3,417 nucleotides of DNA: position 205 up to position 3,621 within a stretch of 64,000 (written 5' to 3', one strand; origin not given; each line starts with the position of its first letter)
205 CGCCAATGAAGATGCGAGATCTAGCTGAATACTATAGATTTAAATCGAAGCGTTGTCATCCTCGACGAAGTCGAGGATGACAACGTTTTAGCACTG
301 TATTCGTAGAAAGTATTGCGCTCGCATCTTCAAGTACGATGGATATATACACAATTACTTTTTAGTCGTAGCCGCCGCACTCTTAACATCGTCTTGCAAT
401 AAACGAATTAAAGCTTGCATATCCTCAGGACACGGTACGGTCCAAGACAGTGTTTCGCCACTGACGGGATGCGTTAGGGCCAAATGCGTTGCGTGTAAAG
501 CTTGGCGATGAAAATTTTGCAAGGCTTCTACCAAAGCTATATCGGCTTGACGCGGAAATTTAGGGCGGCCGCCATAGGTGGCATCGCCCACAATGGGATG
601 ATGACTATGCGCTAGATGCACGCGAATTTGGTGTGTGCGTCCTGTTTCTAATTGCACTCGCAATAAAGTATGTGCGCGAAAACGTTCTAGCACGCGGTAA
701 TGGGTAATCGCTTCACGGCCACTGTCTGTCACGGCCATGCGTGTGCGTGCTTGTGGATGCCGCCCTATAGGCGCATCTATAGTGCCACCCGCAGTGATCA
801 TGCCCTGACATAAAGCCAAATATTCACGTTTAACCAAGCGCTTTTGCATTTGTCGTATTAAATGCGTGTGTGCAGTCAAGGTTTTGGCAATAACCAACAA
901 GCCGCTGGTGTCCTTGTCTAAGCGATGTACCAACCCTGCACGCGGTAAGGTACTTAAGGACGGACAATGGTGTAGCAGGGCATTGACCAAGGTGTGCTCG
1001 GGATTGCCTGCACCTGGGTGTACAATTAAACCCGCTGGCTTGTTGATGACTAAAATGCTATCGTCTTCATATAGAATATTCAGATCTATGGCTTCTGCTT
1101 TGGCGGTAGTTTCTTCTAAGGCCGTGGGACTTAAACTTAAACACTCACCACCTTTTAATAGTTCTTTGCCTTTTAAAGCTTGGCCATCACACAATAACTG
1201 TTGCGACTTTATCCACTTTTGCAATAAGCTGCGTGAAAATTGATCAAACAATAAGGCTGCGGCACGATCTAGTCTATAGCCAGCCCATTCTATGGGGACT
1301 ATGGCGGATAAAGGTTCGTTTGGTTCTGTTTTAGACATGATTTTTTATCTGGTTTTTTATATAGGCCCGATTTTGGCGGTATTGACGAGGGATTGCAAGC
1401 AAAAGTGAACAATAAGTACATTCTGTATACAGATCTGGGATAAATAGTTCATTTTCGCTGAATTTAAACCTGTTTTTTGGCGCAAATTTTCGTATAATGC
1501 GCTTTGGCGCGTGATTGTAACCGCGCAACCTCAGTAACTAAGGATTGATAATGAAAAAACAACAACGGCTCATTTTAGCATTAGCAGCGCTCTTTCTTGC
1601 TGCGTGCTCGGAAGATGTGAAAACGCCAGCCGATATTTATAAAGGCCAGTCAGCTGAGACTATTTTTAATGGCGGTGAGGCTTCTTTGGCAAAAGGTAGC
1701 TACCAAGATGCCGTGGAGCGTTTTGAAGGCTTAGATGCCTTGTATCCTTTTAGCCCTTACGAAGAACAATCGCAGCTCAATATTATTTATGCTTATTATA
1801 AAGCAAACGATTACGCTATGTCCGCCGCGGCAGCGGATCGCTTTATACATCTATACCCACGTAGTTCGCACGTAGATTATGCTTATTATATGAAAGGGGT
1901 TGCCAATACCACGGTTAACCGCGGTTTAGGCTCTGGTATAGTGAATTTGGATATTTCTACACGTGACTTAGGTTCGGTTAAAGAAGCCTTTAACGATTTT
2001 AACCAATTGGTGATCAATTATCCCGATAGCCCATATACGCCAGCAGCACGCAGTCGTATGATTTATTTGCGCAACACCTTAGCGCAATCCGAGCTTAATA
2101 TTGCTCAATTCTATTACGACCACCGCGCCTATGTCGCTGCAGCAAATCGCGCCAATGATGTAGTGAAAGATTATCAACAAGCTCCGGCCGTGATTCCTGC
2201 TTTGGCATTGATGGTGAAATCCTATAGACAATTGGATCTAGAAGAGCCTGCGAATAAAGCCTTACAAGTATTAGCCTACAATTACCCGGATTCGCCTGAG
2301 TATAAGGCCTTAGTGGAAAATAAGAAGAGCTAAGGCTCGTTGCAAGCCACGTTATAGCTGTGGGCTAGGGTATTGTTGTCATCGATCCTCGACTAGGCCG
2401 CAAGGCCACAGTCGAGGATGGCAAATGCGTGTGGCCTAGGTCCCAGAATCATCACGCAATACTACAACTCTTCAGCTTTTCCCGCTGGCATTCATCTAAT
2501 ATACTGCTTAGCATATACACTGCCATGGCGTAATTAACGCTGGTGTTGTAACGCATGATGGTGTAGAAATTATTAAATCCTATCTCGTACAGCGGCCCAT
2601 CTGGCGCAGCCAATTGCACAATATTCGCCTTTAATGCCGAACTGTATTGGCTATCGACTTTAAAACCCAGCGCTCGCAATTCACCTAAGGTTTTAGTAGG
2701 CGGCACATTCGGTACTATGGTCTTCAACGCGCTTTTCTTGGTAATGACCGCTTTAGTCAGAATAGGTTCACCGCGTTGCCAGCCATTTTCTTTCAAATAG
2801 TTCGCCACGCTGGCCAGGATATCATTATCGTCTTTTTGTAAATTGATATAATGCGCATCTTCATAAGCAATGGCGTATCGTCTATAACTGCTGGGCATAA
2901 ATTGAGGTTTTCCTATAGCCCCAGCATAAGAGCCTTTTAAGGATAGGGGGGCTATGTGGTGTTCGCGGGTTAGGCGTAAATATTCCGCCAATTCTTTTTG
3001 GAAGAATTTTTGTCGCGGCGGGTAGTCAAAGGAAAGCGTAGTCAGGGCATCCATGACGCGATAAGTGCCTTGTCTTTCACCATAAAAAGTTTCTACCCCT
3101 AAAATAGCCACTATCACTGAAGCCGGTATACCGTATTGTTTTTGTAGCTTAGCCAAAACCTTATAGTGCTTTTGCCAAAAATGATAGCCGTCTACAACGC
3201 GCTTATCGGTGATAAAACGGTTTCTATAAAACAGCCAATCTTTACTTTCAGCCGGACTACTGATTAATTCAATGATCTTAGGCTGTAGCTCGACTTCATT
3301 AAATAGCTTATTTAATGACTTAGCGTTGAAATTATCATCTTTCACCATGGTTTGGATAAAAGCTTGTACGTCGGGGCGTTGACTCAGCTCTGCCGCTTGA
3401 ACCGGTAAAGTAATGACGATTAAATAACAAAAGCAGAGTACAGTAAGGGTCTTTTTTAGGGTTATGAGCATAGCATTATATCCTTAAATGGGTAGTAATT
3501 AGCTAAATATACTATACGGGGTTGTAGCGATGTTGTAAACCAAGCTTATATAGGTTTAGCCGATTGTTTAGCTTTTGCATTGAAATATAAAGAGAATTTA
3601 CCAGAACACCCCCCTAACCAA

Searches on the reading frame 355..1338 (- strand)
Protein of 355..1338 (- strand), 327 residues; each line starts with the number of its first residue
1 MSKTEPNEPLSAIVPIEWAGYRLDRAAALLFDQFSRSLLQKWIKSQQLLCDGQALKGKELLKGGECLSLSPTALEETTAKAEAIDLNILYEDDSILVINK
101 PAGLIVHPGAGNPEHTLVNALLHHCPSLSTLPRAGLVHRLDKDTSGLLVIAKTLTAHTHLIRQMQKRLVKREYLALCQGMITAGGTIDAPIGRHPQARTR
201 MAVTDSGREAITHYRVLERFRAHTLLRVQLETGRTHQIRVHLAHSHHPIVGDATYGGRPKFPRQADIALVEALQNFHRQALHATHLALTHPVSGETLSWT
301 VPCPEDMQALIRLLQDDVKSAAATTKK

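Call 64: search_protein_families(library=pfam, proteins=[window:355-1338:-], max_evalue=0.00001)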
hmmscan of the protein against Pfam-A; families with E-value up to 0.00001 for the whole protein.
window:355-1338:- (327 aa): 1 family
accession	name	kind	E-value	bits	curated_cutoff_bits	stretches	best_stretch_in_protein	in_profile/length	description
PF00849.27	PseudoU_synth_2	-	2.2e-36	125.8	26.8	1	95-244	2-152/152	RNA pseudouridylate synthase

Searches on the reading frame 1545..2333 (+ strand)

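Call 64: search_protein_families(library=pfam, proteins=[window:1545-2333:+], max_evalue=0.00001)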
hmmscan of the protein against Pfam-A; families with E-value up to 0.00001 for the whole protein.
window:1545-2333:+ (262 aa): 3 families
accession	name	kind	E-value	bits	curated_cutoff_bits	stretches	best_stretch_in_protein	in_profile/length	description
PF13525.12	YfiO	-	7.6e-67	225.4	25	1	36-239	4-200/203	Outer membrane lipoprotein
PF13512.12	TPR_18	-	1.3e-41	142.6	21.9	1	36-172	9-145/145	Tetratricopeptide repeat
PF13174.12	TPR_6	-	1.6e-07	32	26.3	0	76-107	2-33/33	Tetratricopeptide repeat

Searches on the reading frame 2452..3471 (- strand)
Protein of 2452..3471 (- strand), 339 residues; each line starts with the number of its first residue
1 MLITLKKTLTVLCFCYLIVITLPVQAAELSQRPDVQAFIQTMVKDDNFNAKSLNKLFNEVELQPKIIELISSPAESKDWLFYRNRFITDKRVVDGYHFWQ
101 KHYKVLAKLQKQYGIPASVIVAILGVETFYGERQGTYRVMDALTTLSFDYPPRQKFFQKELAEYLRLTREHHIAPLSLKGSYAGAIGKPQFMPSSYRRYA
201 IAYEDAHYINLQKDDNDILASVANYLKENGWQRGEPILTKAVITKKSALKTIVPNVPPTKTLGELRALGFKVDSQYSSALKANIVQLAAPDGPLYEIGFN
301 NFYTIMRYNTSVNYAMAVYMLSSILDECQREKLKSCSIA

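Call 64: search_protein_families(library=pfam, proteins=[window:2452-3471:-], max_evalue=0.00001)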
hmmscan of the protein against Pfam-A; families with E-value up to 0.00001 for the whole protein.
window:2452-3471:- (339 aa): 1 family
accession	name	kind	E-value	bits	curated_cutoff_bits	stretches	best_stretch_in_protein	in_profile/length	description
PF13406.11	SLT_2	-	5.4e-89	298.7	24.3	1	31-322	2-291/292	Transglycosylase SLT domain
